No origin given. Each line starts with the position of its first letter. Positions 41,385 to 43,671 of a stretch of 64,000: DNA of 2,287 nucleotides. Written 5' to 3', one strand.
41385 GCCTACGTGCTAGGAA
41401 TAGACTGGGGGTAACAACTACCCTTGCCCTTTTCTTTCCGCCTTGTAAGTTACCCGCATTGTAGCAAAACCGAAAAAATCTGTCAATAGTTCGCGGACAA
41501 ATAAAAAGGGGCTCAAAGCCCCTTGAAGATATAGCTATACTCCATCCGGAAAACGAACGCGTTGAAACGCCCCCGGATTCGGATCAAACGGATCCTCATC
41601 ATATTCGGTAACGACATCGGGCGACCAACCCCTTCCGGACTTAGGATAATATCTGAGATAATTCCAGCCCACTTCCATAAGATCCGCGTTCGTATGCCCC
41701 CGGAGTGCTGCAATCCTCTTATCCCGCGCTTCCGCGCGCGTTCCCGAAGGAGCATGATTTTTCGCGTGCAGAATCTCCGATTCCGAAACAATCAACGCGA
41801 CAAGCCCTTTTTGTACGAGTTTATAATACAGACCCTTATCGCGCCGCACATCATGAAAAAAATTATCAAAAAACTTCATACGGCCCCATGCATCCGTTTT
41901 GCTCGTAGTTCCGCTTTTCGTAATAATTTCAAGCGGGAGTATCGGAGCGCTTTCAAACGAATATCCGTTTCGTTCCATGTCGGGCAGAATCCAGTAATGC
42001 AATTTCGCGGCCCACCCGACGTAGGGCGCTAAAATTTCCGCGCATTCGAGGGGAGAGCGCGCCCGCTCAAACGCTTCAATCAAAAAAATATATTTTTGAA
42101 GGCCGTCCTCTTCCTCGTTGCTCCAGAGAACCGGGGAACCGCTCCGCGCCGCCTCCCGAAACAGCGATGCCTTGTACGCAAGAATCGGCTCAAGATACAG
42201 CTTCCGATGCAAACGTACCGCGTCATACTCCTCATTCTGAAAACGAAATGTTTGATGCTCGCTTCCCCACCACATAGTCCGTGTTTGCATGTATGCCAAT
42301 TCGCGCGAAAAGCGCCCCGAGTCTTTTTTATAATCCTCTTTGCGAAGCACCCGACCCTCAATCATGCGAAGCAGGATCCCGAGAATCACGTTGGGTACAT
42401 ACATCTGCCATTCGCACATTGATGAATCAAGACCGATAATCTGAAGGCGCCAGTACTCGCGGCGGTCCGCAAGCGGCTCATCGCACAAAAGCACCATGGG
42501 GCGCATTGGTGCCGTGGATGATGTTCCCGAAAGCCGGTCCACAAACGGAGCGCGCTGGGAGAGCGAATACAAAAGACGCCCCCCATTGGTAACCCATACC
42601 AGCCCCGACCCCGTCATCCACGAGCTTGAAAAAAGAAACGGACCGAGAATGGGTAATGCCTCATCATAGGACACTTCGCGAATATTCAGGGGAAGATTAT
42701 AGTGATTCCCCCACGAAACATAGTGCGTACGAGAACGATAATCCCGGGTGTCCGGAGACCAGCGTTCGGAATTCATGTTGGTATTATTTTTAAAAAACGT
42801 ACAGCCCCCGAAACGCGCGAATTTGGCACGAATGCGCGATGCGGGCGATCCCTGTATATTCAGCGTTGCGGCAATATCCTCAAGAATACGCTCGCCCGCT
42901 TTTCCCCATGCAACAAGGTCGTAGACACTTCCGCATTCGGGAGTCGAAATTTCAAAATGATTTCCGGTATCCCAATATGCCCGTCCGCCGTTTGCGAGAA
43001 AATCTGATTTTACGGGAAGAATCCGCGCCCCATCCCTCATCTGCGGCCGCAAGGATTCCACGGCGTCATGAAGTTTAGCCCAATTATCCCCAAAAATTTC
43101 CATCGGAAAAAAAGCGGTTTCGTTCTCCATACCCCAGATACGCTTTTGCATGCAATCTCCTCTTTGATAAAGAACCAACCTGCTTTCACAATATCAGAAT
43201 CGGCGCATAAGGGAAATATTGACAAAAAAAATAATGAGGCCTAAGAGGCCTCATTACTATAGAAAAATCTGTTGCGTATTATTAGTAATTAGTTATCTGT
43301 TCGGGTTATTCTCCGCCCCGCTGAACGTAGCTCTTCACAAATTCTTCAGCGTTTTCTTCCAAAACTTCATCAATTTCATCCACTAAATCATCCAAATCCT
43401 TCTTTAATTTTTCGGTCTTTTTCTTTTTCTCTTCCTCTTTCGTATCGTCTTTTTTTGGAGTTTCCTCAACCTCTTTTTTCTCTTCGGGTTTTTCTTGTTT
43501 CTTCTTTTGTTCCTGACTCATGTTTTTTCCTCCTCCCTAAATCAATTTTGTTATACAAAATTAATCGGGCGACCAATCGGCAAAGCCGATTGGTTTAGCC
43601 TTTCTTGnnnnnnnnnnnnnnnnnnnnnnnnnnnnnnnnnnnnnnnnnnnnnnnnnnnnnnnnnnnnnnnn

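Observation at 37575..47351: Complete Pup-proteasome system (arc-dop-pup-pafA plus convergent prcB-prcA) in a non-actinobacterial-looking genome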

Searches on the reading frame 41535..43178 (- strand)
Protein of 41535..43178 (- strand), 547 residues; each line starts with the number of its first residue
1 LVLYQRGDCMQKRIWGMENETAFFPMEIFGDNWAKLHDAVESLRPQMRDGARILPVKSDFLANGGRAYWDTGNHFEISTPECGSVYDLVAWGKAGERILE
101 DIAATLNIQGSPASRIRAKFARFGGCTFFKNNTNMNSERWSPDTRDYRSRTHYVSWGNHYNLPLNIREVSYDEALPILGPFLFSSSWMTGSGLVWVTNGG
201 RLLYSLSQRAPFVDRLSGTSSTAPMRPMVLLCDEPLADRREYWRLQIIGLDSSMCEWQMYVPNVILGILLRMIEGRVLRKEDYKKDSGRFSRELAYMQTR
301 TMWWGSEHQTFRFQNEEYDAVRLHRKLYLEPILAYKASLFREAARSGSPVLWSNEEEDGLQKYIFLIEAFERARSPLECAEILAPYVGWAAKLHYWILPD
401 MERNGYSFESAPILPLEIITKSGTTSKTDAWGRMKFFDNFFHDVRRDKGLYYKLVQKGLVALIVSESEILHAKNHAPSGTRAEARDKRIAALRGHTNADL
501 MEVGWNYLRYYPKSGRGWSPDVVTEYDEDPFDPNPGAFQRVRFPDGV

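Call 4: search_protein_families(library=pfam, proteins=[window:41535-43178:-], max_evalue=0.01)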
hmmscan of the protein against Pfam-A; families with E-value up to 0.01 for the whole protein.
window:41535-43178:- (547 aa): 1 family
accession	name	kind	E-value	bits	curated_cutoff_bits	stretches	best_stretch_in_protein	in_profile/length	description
PF03136.20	Pup_ligase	-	2.8e-48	165.5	25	2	49-322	69-308/441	Pup-ligase protein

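Call 5: search_protein_families(library=ncbifam, proteins=[window:41535-43178:-], max_evalue=0.01)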
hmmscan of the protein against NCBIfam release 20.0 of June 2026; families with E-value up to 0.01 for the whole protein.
window:41535-43178:- (547 aa): 2 families
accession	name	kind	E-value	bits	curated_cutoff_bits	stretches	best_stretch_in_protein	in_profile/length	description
TIGR03686.1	pupylate_PafA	equivalog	9.6e-38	130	551.3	2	60-322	45-287/457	Pup--protein ligase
TIGR03688.1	depupylase_Dop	equivalog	5.8e-29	101.2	492.3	2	55-278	79-273/485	depupylase/deamidase Dop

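Call 22: search_solved_structures(query=window:41535-43178:-, max_evalue=0.001, show_alignments=3)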
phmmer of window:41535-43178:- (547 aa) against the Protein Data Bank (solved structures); distinct sequences matched with E-value up to 0.001: 5.
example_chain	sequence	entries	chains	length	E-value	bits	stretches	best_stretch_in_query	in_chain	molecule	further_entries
9cku_G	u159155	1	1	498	2.5e-24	89.2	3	154-275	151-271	Pup deamidase/depupylase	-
4b0r_A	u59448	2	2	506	4.3e-23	85.1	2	57-284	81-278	DEAMIDASE-DEPUPYLASE DOP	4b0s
5lrt_A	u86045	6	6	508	4.4e-23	85.1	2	57-284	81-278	Depupylase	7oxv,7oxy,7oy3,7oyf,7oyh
4b0t_A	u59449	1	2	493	2.9e-15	59.3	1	10-274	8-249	PUP--PROTEIN LIGASE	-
4bjr_A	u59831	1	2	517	1.8e-14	56.7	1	10-274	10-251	PUP--PROTEIN LIGASE, PROKARYOTIC UBIQUITIN-LIKE PROTEIN PUP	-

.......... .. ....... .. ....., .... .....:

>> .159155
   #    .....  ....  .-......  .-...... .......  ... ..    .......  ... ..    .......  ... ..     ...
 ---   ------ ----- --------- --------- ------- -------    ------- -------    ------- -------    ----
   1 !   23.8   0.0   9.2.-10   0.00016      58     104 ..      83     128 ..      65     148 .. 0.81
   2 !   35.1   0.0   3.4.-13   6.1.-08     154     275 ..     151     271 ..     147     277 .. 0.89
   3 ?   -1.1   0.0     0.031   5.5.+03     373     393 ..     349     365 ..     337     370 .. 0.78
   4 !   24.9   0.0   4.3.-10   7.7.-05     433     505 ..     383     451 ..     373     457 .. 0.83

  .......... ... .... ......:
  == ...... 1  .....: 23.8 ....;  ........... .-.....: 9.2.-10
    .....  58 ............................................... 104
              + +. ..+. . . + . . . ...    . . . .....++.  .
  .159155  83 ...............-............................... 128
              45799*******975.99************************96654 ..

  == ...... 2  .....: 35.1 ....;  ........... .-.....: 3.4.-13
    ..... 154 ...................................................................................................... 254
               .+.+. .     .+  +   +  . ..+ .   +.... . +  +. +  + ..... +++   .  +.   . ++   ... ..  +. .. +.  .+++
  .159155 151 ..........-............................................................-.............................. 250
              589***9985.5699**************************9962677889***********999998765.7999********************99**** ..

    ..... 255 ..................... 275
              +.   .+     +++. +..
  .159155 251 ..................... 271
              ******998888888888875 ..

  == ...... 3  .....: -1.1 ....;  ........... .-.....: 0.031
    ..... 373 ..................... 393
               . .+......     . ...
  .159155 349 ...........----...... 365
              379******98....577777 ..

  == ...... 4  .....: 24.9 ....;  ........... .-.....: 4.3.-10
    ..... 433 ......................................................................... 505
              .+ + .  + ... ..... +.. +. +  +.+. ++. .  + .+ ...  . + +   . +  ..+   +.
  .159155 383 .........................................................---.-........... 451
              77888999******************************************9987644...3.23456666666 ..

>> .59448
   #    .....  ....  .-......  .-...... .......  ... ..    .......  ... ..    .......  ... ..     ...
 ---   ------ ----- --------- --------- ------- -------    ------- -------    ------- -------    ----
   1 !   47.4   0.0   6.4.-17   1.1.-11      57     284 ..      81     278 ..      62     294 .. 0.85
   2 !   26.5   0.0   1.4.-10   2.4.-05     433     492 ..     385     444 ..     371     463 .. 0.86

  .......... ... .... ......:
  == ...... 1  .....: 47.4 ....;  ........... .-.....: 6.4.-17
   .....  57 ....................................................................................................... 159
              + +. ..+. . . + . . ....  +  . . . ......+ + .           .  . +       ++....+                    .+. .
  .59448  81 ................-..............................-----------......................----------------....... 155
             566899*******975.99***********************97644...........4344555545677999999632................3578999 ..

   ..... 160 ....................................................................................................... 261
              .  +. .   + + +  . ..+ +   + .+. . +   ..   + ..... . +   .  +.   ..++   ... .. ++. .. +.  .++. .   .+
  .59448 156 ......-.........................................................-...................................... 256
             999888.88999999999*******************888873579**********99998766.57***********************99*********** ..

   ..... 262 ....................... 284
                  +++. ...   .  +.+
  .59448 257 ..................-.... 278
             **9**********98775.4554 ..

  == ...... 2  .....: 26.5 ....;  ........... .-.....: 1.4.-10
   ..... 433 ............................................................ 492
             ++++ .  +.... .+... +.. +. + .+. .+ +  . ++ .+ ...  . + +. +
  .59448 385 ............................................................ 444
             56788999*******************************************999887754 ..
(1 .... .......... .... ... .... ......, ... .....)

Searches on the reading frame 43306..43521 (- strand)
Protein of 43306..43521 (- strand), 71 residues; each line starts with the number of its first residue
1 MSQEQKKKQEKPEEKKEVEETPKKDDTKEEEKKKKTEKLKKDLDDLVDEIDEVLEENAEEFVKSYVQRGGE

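Call 4: search_protein_families(library=pfam, proteins=[window:43306-43521:-], max_evalue=0.01)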
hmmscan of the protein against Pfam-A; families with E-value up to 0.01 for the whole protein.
window:43306-43521:- (71 aa): 1 family
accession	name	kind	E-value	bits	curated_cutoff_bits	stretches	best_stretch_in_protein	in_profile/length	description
PF05639.16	Pup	-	3.4e-21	76.4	27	1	5-71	4-69/69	Pup-like protein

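Call 5: search_protein_families(library=ncbifam, proteins=[window:43306-43521:-], max_evalue=0.01)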
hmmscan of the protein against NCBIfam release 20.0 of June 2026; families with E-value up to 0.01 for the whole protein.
window:43306-43521:- (71 aa): 1 family
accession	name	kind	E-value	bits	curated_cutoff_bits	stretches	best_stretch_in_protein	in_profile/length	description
TIGR03687.1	pupylate_cterm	equivalog_domain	4.3e-17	61.8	41.45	1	41-71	3-33/33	ubiquitin-like protein Pup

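Call 8: find_encoding_contigs(protein=window:43306-43521:-, flank=10000, max_places=10)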
Protein window:43306-43521:- (71 aa): no gene with exactly this product is on record in the collection.
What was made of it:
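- Tried and rejected: Exact look-up of Pup in the assembly index found nothing (call 8).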
